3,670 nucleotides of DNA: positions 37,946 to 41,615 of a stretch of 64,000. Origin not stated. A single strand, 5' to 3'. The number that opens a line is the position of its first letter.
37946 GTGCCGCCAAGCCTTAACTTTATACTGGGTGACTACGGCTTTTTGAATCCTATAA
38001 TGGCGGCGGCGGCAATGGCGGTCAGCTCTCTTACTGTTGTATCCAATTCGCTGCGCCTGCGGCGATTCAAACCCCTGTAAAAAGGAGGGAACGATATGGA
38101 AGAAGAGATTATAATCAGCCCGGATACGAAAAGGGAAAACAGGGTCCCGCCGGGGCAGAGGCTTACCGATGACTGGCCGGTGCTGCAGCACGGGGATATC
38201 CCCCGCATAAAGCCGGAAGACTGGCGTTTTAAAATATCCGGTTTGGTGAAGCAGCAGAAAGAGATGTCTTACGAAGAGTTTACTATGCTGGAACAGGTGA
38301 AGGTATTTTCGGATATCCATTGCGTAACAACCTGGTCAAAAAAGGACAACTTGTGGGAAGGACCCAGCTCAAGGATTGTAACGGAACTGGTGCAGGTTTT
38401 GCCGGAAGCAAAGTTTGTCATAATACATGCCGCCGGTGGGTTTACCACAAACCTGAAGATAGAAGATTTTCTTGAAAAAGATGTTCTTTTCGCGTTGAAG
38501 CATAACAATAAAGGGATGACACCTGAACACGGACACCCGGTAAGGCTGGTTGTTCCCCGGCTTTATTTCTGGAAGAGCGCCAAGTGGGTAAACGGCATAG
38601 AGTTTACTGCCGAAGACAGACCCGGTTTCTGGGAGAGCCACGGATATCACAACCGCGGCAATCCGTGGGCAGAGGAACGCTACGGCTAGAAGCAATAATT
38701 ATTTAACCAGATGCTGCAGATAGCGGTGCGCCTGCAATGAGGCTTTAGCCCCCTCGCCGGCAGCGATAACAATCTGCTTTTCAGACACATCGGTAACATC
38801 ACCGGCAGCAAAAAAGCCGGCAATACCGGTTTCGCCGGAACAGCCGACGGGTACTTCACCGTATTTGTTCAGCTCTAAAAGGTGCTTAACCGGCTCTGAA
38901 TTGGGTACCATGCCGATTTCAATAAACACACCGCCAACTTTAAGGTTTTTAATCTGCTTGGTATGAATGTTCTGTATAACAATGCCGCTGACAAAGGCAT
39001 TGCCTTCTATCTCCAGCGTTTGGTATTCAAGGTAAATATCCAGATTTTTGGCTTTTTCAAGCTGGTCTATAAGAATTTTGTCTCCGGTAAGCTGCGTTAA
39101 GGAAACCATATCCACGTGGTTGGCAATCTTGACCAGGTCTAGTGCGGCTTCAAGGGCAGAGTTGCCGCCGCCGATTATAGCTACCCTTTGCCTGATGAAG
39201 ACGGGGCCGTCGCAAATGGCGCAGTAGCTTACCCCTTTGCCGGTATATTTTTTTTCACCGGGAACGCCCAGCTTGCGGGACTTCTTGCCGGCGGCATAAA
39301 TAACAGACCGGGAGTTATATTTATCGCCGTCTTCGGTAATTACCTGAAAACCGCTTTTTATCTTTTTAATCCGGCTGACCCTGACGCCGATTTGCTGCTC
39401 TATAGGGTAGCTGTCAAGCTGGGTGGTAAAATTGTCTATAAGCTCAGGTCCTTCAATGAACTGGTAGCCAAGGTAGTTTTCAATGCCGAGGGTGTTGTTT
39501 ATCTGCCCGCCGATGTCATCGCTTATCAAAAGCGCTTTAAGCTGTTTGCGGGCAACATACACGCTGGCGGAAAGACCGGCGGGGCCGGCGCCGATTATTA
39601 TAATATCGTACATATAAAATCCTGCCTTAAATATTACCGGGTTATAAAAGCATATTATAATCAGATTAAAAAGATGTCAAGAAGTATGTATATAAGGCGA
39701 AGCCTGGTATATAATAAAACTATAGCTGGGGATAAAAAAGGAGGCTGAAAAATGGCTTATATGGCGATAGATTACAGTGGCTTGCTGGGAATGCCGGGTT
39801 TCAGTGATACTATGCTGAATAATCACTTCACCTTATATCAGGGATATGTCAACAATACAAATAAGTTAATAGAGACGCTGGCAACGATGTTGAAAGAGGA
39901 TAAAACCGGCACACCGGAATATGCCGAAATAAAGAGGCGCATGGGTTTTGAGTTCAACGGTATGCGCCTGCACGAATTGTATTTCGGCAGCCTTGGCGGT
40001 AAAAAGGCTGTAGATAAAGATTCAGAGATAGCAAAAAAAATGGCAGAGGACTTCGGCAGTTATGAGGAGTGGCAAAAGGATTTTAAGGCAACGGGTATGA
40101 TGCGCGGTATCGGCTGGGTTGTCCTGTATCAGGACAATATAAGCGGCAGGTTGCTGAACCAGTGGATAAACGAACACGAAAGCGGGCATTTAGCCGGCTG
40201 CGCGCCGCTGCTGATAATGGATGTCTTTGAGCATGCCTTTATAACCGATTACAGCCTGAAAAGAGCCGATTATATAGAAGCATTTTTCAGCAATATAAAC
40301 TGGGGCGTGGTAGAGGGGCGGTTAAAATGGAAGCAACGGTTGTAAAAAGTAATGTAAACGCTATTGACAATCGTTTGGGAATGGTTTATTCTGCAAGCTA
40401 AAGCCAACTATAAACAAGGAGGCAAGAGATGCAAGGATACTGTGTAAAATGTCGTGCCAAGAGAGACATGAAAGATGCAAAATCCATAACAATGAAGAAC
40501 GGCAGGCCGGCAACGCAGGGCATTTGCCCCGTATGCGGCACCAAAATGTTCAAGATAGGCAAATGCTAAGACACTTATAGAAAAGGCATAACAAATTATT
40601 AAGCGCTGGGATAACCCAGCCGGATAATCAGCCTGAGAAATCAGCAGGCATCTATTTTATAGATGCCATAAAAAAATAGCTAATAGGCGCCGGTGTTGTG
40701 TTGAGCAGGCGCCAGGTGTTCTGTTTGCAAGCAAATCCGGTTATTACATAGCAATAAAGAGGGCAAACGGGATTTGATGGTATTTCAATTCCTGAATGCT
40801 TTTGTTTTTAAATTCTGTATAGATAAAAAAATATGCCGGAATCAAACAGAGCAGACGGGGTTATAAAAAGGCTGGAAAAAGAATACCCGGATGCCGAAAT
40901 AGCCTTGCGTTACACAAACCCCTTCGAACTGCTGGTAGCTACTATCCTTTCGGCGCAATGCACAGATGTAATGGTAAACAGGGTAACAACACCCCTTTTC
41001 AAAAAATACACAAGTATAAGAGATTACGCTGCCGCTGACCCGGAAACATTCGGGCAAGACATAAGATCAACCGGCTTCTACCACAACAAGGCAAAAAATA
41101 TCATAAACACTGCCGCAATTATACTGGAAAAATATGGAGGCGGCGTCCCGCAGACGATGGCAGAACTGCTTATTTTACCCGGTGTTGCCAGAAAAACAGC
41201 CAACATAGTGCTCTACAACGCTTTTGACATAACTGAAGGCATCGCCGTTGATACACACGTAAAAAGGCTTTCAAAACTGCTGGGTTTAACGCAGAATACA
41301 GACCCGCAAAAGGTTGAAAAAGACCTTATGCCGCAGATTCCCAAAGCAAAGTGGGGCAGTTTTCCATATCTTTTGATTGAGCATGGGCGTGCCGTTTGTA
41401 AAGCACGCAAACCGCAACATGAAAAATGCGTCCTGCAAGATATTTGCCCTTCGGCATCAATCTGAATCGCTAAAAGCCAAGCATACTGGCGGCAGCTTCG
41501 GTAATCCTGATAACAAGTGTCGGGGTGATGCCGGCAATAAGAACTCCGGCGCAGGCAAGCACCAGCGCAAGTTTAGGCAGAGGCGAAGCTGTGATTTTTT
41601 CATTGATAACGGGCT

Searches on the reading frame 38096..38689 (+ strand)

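Call 68: search_protein_families(library=pfam, proteins=[window:38096-38689:+], max_evalue=0.00001)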
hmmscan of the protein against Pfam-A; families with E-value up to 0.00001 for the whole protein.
window:38096-38689:+ (197 aa): 1 family
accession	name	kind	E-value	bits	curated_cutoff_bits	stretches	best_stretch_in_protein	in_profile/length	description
PF00174.25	Oxidored_molyb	-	2.9e-39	134.8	24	1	32-179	1-169/169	Oxidoreductase molybdopterin binding domain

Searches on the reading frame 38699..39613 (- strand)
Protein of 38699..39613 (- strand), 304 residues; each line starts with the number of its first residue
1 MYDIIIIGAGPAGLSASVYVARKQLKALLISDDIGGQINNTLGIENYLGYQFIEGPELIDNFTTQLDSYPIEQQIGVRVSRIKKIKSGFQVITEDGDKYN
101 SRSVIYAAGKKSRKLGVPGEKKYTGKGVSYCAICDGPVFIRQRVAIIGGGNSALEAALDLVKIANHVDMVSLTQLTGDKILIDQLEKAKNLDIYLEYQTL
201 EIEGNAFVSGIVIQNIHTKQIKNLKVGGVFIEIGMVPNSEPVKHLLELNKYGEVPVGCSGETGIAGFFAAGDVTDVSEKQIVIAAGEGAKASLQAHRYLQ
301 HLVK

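Call 68: search_protein_families(library=pfam, proteins=[window:38699-39613:-], max_evalue=0.00001)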
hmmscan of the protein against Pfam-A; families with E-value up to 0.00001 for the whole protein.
window:38699-39613:- (304 aa): 6 families
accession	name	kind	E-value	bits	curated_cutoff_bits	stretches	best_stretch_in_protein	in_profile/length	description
PF07992.20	Pyr_redox_2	-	8.1e-35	121.1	26.1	1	2-288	1-291/291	Pyridine nucleotide-disulphide oxidoreductase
PF13738.12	Pyr_redox_3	-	8e-23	81.6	30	1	54-256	79-289/305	Pyridine nucleotide-disulphide oxidoreductase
PF03486.20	HI0933_like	-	1e-09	38.6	50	0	3-31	2-30/244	HI0933-like protein Rossmann domain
PF00070.33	Pyr_redox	-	1.3e-08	35.6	22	1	143-213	1-79/82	Pyridine nucleotide-disulphide oxidoreductase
PF01134.28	GIDA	-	4.5e-07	29.7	22.1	0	3-33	1-31/391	Glucose inhibited division protein A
PF01946.23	Thi4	-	1.9e-06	27.7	26.2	0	3-33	19-50/235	Thi4 family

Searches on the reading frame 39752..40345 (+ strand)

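Call 68: search_protein_families(library=pfam, proteins=[window:39752-40345:+], max_evalue=0.00001)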
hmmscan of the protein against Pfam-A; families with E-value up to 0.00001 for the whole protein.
window:39752-40345:+ (197 aa): 2 families
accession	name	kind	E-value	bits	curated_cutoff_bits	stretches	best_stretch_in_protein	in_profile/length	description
PF02777.23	Sod_Fe_C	-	6.9e-26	90.7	20.9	1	91-189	3-101/102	Iron/manganese superoxide dismutases, C-terminal domain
PF00081.27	Sod_Fe_N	-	2.5e-06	28.3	27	1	15-81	16-81/82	Iron/manganese superoxide dismutases, alpha-hairpin domain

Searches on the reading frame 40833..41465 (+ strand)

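Call 68: search_protein_families(library=pfam, proteins=[window:40833-41465:+], max_evalue=0.00001)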
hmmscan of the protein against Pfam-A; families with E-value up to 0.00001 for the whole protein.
window:40833-41465:+ (210 aa): 2 families
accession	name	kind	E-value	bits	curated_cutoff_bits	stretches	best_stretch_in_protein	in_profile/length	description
PF00730.31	HhH-GPD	-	5.5e-24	85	26.2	1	35-168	1-105/108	HhH-GPD superfamily base excision DNA repair protein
PF10576.14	EndIII_4Fe-2S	-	7.1e-06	26.6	20.5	0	189-205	1-17/17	Iron-sulfur binding domain of endonuclease III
